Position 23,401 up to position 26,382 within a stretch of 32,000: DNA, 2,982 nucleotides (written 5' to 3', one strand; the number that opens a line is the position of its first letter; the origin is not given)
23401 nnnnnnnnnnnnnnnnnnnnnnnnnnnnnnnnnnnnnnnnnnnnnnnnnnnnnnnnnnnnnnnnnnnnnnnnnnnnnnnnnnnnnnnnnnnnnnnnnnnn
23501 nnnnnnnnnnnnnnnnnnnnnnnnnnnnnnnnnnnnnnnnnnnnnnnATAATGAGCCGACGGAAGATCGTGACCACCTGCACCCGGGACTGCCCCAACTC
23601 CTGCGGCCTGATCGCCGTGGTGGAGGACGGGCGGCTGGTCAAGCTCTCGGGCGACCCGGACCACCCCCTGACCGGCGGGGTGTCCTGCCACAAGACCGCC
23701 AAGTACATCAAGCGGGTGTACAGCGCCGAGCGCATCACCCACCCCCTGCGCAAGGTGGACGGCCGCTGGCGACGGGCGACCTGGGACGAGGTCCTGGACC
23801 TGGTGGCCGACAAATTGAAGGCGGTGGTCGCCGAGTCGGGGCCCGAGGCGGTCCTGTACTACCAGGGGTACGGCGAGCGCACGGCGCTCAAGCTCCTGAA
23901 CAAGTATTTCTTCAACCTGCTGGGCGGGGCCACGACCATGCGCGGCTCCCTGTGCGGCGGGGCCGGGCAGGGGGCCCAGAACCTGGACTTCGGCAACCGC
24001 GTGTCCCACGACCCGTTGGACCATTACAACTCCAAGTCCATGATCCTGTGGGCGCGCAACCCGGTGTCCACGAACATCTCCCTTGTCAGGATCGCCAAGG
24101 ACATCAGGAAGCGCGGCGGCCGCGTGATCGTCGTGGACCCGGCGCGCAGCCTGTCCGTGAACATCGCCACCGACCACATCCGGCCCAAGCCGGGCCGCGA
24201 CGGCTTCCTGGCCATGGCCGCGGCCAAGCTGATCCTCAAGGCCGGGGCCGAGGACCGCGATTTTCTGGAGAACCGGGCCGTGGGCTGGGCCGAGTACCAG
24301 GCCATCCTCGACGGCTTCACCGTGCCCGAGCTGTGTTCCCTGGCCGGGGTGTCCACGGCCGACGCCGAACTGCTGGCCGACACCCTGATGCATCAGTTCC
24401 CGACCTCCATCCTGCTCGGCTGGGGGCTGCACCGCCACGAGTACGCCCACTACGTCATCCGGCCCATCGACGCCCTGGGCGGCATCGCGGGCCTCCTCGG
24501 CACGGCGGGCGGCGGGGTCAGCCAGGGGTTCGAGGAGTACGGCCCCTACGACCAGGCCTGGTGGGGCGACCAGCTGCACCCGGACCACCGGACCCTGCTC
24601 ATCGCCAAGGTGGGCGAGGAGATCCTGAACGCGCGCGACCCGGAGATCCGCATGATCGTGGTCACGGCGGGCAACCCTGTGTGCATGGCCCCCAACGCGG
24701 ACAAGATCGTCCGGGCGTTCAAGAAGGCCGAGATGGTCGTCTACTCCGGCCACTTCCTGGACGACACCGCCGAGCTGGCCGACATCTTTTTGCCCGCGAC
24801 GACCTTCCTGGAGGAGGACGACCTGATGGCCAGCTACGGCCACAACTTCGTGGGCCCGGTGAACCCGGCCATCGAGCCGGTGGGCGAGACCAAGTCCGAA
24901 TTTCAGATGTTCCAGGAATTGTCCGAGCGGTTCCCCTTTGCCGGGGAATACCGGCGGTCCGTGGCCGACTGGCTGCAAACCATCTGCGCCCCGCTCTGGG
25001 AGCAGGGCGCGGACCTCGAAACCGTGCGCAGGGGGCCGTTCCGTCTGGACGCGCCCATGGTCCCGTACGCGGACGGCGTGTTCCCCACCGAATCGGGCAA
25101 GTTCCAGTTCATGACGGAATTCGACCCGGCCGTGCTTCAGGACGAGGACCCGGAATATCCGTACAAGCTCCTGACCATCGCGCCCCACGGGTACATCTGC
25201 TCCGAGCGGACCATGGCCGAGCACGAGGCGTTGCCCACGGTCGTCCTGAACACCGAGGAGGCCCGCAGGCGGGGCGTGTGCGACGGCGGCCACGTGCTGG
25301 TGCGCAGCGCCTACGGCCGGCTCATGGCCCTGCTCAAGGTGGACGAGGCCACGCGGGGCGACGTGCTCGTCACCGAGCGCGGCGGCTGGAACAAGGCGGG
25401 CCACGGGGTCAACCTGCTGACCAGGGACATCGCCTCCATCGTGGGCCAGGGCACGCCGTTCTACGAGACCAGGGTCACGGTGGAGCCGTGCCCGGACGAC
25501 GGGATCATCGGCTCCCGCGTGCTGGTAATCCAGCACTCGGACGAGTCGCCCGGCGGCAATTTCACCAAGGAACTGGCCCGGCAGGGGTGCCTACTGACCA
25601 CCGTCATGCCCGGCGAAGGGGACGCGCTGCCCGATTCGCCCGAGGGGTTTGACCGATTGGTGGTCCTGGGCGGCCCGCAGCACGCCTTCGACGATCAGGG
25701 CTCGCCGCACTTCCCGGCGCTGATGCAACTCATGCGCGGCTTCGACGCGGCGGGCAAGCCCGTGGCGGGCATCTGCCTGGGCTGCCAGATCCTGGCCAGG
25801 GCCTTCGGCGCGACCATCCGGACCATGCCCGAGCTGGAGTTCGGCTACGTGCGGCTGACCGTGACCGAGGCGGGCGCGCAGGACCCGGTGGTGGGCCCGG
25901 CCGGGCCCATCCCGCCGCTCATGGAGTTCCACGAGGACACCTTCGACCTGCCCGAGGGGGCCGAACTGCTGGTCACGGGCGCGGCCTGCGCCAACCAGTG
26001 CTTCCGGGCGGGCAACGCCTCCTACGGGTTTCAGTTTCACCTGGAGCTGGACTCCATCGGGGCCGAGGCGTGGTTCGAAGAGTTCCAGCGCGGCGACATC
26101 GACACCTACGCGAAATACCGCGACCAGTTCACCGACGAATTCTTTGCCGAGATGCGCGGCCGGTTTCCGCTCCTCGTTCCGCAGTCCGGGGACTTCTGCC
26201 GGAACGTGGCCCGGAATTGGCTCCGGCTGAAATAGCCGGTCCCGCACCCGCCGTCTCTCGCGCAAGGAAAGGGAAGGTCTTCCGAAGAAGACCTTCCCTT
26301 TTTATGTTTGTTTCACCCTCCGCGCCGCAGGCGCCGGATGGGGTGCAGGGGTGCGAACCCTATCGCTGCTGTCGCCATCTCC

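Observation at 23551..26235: Unusual fusion: [4Fe-4S]/Mo-bisPGD oxidoreductase with a C-terminal class-I glutamine amidotransferase domain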

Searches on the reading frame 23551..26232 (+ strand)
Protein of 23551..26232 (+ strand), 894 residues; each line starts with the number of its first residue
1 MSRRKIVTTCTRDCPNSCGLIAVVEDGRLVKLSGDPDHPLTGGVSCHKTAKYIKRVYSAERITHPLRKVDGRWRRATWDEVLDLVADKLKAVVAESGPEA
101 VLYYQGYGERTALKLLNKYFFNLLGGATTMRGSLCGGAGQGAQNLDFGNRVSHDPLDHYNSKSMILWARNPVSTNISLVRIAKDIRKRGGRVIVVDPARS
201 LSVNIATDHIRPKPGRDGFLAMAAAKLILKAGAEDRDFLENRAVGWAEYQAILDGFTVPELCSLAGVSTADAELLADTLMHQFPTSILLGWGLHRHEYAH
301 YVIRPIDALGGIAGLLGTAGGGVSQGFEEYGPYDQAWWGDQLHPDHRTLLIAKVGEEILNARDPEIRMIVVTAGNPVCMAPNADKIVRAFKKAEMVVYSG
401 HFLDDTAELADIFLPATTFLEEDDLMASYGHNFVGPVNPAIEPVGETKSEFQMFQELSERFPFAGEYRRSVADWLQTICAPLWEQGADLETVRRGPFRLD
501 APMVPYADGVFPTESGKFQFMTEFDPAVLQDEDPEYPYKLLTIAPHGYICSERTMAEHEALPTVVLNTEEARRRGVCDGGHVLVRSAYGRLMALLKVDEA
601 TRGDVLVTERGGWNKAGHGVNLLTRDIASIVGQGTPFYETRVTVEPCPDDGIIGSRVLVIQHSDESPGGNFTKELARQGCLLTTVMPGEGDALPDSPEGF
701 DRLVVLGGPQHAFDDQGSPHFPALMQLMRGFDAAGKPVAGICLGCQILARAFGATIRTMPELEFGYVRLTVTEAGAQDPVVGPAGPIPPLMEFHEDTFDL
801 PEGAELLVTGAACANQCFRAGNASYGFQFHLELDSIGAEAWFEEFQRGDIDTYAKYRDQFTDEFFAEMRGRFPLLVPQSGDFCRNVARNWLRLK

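Call 3: search_protein_families(library=pfam, proteins=[window:23551-26232:+], max_evalue=0.01)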
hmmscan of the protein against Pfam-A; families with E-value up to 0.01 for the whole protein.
window:23551-26232:+ (894 aa): 5 families
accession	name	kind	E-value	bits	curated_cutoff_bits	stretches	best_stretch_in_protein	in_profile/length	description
PF00384.28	Molybdopterin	-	4.3e-40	138.3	24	1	61-460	1-353/353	Molybdopterin oxidoreductase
PF00117.34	GATase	-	7.5e-12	45.7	22.8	1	696-834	39-174/190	Glutamine amidotransferase class-I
PF04879.21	Molybdop_Fe4S4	-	7.7e-11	42.2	22.7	1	6-58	4-55/55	Molybdopterin oxidoreductase Fe4S4 domain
PF01568.27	Molydop_binding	-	2.3e-09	37.7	26.8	1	556-637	25-106/110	Molydopterin dinucleotide binding domain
PF01965.30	DJ-1_PfpI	-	0.0015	18.8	26.6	1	697-757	59-116/165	DJ-1/PfpI family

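Call 5: find_homologous_proteins(query=window:23551-26232:+, max_evalue=0.00001)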
Query window:23551-26232:+ (894 aa): 932 proteins with E <= 0.00001 among 8000 candidates; the best 120 are listed.
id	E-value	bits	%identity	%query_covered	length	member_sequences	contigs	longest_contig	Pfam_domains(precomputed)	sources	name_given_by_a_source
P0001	0.0e+0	1847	87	100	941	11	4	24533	PF00384.28,PF00117.35,PF01568.28,PF04879.22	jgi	jgi:anaerobic selenocysteine-containing dehydrogenase/GMP synthase-like glutamine amidotransferase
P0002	0.0e+0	1826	85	100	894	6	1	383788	PF00384.28,PF00117.35,PF01568.28,PF04879.22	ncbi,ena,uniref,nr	ncbi:molybdopterin-dependent oxidoreductase [uncultured Pseudodesulfovibrio sp.]|uniref:molybdopteri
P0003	0.0e+0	1801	85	100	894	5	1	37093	PF00384.28,PF00117.35,PF01568.28,PF04879.22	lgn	-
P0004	0.0e+0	1791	83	100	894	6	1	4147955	PF00384.28,PF00117.35,PF01568.28,PF04879.22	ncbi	ncbi:molybdopterin-dependent oxidoreductase [Desulfovibrio caledoniensis]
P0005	0.0e+0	1783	83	100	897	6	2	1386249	PF00384.28,PF00117.35,PF01568.28,PF04879.22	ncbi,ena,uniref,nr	ncbi:molybdopterin-dependent oxidoreductase [Pseudodesulfovibrio indicus]|uniref:molybdopterin-depen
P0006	0.0e+0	1704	80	100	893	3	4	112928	PF00384.28,PF00117.35,PF01568.28,PF04879.22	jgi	jgi:anaerobic selenocysteine-containing dehydrogenase/GMP synthase-like glutamine amidotransferase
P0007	0.0e+0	1681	78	100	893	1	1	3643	PF00384.28,PF00117.35,PF01568.28,PF04879.22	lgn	-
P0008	0.0e+0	1665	78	100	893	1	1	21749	PF00384.28,PF00117.35,PF01568.28,PF04879.22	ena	-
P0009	0.0e+0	1660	77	100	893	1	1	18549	PF00384.28,PF00117.35,PF01568.28,PF04879.22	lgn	-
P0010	0.0e+0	1652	78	100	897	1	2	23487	PF00384.28,PF00117.35,PF01568.28,PF04879.22,PF01965.31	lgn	-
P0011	0.0e+0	1640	78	100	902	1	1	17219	PF00384.28,PF00117.35,PF01568.28,PF04879.22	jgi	-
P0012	0.0e+0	1630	76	100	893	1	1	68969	PF00384.28,PF00117.35,PF01568.28,PF04879.22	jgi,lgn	jgi:anaerobic selenocysteine-containing dehydrogenase/GMP synthase-like glutamine amidotransferase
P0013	0.0e+0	1624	75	100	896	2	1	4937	PF00384.28,PF00117.35,PF01568.28,PF04879.22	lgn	-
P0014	0.0e+0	1614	75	100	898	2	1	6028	PF00384.28,PF00117.35,PF01568.28,PF04879.22,PF01965.31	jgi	-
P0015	0.0e+0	1607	75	100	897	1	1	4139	PF00384.28,PF00117.35,PF01568.28,PF04879.22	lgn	-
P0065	0.0e+0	1313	64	100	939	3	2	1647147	PF00384.28,PF00117.35,PF01568.28,PF04879.22,PF01965.31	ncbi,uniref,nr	ncbi:molybdopterin-dependent oxidoreductase [Nitratidesulfovibrio sp. SRB-5]|uniref:molybdopterin-de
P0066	0.0e+0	1313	64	100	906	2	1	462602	PF07722.20,PF00384.28,PF00117.35,PF01568.28,PF04879.22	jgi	-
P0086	0.0e+0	1253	61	100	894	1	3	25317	PF07722.20,PF00384.28,PF00117.35,PF01568.28,PF04879.22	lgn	-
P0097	0.0e+0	1191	58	100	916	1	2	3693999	PF00384.28,PF00117.35,PF01568.28,PF04879.22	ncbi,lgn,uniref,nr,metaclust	ncbi:molybdopterin-dependent oxidoreductase [Megalodesulfovibrio gigas]|uniref:Putative trimethylami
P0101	0.0e+0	1116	58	99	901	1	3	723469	PF00384.28,PF01568.28,PF04879.22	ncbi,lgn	ncbi:hypothetical protein JCM15519_34470 [Fundidesulfovibrio butyratiphilus]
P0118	2.4e-291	987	65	72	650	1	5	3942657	PF00384.28,PF01568.28,PF04879.22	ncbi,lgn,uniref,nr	ncbi:molybdopterin-dependent oxidoreductase [Desulfomicrobium baculatum]|uniref:Molybdopterin oxidor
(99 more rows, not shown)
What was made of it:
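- Checked: More than 100 90%-identity clusters have the same four-domain architecture (call 5).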

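Call 10: find_encoding_contigs(protein=P0097, flank=10000, max_places=2)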
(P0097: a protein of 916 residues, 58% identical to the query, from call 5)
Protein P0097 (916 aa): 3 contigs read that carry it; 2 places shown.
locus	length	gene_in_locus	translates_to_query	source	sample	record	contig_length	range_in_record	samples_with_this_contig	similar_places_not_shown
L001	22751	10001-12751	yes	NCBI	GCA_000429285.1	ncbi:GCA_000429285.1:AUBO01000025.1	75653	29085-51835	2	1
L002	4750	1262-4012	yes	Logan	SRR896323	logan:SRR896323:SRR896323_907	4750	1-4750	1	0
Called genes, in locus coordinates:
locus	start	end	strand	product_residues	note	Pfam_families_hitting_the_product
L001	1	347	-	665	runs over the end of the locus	-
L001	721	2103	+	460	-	PF00120:Gln-synt_C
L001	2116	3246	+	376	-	PF03417:AAT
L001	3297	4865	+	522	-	PF01547:SBP_bac_1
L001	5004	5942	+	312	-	PF00528:BPD_transp_1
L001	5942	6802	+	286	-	PF00528:BPD_transp_1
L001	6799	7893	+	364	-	PF00005:ABC_tran, PF17912:OB_MalK, PF08402:TOBE_2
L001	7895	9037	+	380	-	PF00005:ABC_tran, PF08402:TOBE_2 (weak)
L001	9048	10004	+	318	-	PF04055:Radical_SAM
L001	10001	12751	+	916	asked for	PF04879:Molybdop_Fe4S4, PF00384:Molybdopterin, PF01568:Molydop_binding, PF00117:GATase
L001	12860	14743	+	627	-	PF07244:POTRA (faint), PF01103:Omp85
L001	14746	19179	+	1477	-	PF27051:TamB_N (weak), PF04357:TamB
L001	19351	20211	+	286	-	-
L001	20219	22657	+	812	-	PF00912:Transgly, PF17092:PCB_OB, PF00905:Transpeptidase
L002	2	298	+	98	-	?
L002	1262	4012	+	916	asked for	PF04879:Molybdop_Fe4S4, PF00384:Molybdopterin, PF01568:Molydop_binding, PF00117:GATase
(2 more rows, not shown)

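Call 11: find_encoding_contigs(protein=P0118, flank=10000, max_places=2)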
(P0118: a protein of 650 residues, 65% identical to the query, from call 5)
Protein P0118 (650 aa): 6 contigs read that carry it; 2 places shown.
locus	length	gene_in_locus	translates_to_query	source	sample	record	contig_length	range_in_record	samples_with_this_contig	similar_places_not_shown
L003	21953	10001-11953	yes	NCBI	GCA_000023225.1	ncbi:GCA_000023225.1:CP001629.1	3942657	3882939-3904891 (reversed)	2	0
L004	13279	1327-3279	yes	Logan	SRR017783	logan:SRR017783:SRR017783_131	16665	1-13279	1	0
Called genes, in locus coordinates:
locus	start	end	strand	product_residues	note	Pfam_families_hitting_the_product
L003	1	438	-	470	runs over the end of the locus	PF00206:Lyase_1, PF10415:FumaraseC_C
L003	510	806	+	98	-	PF11006:DUF2845 (weak)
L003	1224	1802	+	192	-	PF02525:Flavodoxin_2, PF03358:FMN_red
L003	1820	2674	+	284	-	-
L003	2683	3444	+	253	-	PF02900:LigB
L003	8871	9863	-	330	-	PF00749:tRNA-synt_1c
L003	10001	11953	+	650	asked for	PF04879:Molybdop_Fe4S4, PF00384:Molybdopterin, PF01568:Molydop_binding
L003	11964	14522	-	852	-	PF00155:Aminotran_1_2, PF01656:CbiA, PF13500:AAA_26, PF07685:GATase_3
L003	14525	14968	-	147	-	PF07973:tRNA_SAD (weak)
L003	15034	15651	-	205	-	PF01810:LysE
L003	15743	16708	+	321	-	PF00126:HTH_1, PF03466:LysR_substrate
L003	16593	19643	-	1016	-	PF01326:PPDK_N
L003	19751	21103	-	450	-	PF02812:ELFV_dehydrog_N, PF00208:ELFV_dehydrog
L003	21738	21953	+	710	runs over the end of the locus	PF13549:ATP-grasp_5, PF02629:CoA_binding (weak), PF13380:CoA_binding_2, PF13607:Succ_CoA_lig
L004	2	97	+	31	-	?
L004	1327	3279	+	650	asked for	PF04879:Molybdop_Fe4S4, PF00384:Molybdopterin, PF01568:Molydop_binding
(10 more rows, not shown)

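Call 12: find_encoding_contigs(protein=P0065, flank=10000, max_places=2)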
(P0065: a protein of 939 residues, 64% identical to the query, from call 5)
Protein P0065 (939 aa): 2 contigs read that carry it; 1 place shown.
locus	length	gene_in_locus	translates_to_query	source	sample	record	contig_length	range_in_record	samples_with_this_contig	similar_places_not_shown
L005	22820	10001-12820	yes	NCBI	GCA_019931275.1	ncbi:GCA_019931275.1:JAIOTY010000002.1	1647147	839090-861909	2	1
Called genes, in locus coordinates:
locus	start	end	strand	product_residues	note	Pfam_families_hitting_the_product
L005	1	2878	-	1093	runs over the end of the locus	PF00989:PAS (faint), PF08448:PAS_4 (faint), PF13188:PAS_8 (weak), PF00512:HisKA, PF02518:HATPase_c, PF00072:Response_reg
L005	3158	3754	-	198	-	PF07883:Cupin_2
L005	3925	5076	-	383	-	PF00990:GGDEF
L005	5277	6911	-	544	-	PF08245:Mur_ligase_M, PF02875:Mur_ligase_C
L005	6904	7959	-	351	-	PF00561:Abhydrolase_1, PF12146:Hydrolase_4, PF12697:Abhydrolase_6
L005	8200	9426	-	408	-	PF01820:Dala_Dala_lig_N, PF07478:Dala_Dala_lig_C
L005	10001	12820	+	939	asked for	PF04879:Molybdop_Fe4S4, PF00384:Molybdopterin, PF01568:Molydop_binding, PF00117:GATase, PF01965:DJ-1_PfpI (faint)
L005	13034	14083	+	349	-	PF04392:ABC_sub_bind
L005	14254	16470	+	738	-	-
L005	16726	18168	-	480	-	PF00199:Catalase, PF06628:Catalase-rel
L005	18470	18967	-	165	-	PF01475:FUR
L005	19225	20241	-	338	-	PF03741:TerC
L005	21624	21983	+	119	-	PF01258:zf-dskA_traR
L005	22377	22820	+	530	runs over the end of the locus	-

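Call 14: search_protein_families(library=ncbifam, proteins=[window:23551-26232:+], max_evalue=0.00001)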
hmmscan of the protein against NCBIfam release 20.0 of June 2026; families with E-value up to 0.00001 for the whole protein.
window:23551-26232:+ (894 aa): 31 families (the best 25 are shown)
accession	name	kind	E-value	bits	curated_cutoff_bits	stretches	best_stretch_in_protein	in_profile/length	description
TIGR01591.1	Fdh-alpha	equivalog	8.3e-60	202.6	666.25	2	13-323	5-318/672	formate dehydrogenase subunit alpha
TIGR00509.1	bisC_fam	subfamily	4e-51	174.2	1017.55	2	68-330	66-351/772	molybdopterin guanine dinucleotide-containing S/N-oxide reductase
TIGR02166.1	dmsA_ynfE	subfamily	2.9e-43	148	777.7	1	6-479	45-577/794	DMSO/selenate family reductase complex A subunit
NF047855.1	AssmNtatRedNasC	equivalog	6e-40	137.2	1100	2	36-320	52-340/708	assimilatory nitrate reductase catalytic subunit NasC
TIGR03479.1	DMSO_red_II_alp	subfamily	5e-39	134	984.75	2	42-241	101-305/913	molybdopterin-dependent oxidoreductase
NF005458.0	PRK07053.1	equivalog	2.2e-38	131.9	250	1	656-845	4-192/234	glutamine amidotransferase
NF012032.0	PRK15488.1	equivalog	7e-37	126.8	694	2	7-297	44-333/759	thiosulfate reductase PhsA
NF041323.1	Nitr_red_NasA_Halo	equivalog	7.4e-36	123.9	1000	2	14-293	3-280/673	assimilatory nitrate reductase NasA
NF005072.0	PRK06490.1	equivalog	9.8e-32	109.9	339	1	655-842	14-196/251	glutamine amidotransferase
NF041783.2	mnquin_red_QrcB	equivalog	1.8e-27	95.8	440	1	7-608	53-648/695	menaquinone reductase molybdopterin-binding-like subunit QrcB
NF011682.0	PRK15102.1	equivalog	3.3e-27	94.9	909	2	363-480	468-589/829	trimethylamine-N-oxide reductase TorA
NF006098.0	PRK08250.1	equivalog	9.8e-27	94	301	1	659-836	6-185/239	glutamine amidotransferase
TIGR02164.1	torA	equivalog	2.4e-25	88.8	1465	2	363-478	464-583/824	trimethylamine-N-oxide reductase TorA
NF041884.1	selenate_YnfF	exception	1.3e-23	82.8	1650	1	5-321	45-396/798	selenate/tellurate reductase subunit YnfF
NF011566.1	PRK14990.1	exception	1.1e-19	70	1600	1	5-321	58-416/814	dimethylsulfoxide reductase subunit A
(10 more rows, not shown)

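Call 19: find_related_loci(query=A1, collection=genome_contigs, flank=10000)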
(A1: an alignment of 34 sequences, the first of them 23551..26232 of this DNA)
Query A1 (894 aa) in genome_contigs; peptide patterns used: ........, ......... (x = any residue, [..] = any of these).
205 stretches matched a pattern; 144 encode a relative of the query (tblastn E <= 1e-3); the best 80 are kept; 80 distinct loci.
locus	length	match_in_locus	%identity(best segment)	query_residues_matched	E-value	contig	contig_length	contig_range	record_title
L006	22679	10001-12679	87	1-893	0e+0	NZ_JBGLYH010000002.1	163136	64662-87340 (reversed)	Pseudodesulfovibrio karagichevae strain 9FUS NODE_2_length_163136_cov_60.714365, whole genome shotgun sequence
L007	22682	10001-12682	83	1-894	0e+0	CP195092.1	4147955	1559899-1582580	Desulfovibrio caledoniensis strain lm2024 chromosome, complete genome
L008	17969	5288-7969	67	1-894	0e+0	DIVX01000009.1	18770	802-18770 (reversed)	MAG TPA_asm: Desulfovibrio sp. UBA6121 UBA6121_contig_21039, whole genome shotgun sequence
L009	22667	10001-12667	67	1-893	0e+0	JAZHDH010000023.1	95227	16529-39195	MAG: Pseudodesulfovibrio sp. isolate Bin21Zod NODE_12_length_95227_cov_264.651851, whole genome shotgun sequence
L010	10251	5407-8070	67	1-893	0e+0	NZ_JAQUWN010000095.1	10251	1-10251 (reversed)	MAG: Pseudodesulfovibrio sp. isolate STD2_191 NODE_25835_length_10251_cov_5.401521_Sandtown_D2, whole genome shotgun seq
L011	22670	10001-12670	66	4-893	0e+0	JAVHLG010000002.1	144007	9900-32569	MAG: Desulfovibrionaceae bacterium isolate Ess09-06 NODE_2_length_144007_cov_8.009663, whole genome shotgun sequence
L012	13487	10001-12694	65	1-893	0e+0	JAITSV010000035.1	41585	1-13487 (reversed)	MAG: Desulfovibrio sp. isolate Rs511_bin20 k119_2035023, whole genome shotgun sequence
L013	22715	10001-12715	64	1-886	0e+0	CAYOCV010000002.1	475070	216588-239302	MAG TPA_asm: uncultured Desulfovibrio sp. isolate binchicken_co152_25 genome assembly, contig: NODE_8_length_475070_cov_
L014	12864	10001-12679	65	2-893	0e+0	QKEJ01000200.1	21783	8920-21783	MAG: Halodesulfovibrio sp. isolate SZUA-473 scaffold_5935, whole genome shotgun sequence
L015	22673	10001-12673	66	3-893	0e+0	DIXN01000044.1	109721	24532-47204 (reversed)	MAG TPA_asm: Desulfovibrio sp. UBA6079 UBA6079_contig_508, whole genome shotgun sequence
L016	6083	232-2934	64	1-886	0e+0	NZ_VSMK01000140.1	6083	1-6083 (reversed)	Nitratidesulfovibrio liaohensis strain XJ01 NODE_227, whole genome shotgun sequence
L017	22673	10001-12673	64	3-893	0e+0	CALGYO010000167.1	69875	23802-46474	MAG TPA_asm: uncultured Desulfovibrionaceae bacterium isolate SRR3330206_bin.76_CONCOCT_v1.1_MAG genome assembly, contig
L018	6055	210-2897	63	2-886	0e+0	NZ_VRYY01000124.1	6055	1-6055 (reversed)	Nitratidesulfovibrio oxamicus strain NCIMB 9442 NODE_211, whole genome shotgun sequence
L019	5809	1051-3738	63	1-893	0e+0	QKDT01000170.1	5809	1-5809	MAG: Desulfovibrio desulfuricans isolate SZUA-457 scaffold_64271, whole genome shotgun sequence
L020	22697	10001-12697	63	4-886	0e+0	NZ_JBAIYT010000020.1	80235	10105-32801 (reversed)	Nitratidesulfovibrio sp. 1201_IL3209 NODE_20_length_80235_cov_62.151570, whole genome shotgun sequence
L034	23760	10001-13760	66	3-892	0e+0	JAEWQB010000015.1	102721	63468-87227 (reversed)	MAG: Proteobacteria bacterium isolate OH_SBrB_124 k127_476171, whole genome shotgun sequence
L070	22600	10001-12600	55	1-844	0e+0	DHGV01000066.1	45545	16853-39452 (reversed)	MAG TPA_asm: Pelotomaculum sp. UBA4789 UBA4789_contig_486, whole genome shotgun sequence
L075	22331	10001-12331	45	1-756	0e+0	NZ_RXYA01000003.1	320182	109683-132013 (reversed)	Acetobacterium paludosum strain DSM 8237 NODE_3_length_320182_cov_46.1123, whole genome shotgun sequence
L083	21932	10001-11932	50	4-645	0e+0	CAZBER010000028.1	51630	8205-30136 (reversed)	MAG TPA_asm: uncultured Desulfovibrionaceae bacterium isolate SRP239243_co2_311 genome assembly, contig: NODE_817_length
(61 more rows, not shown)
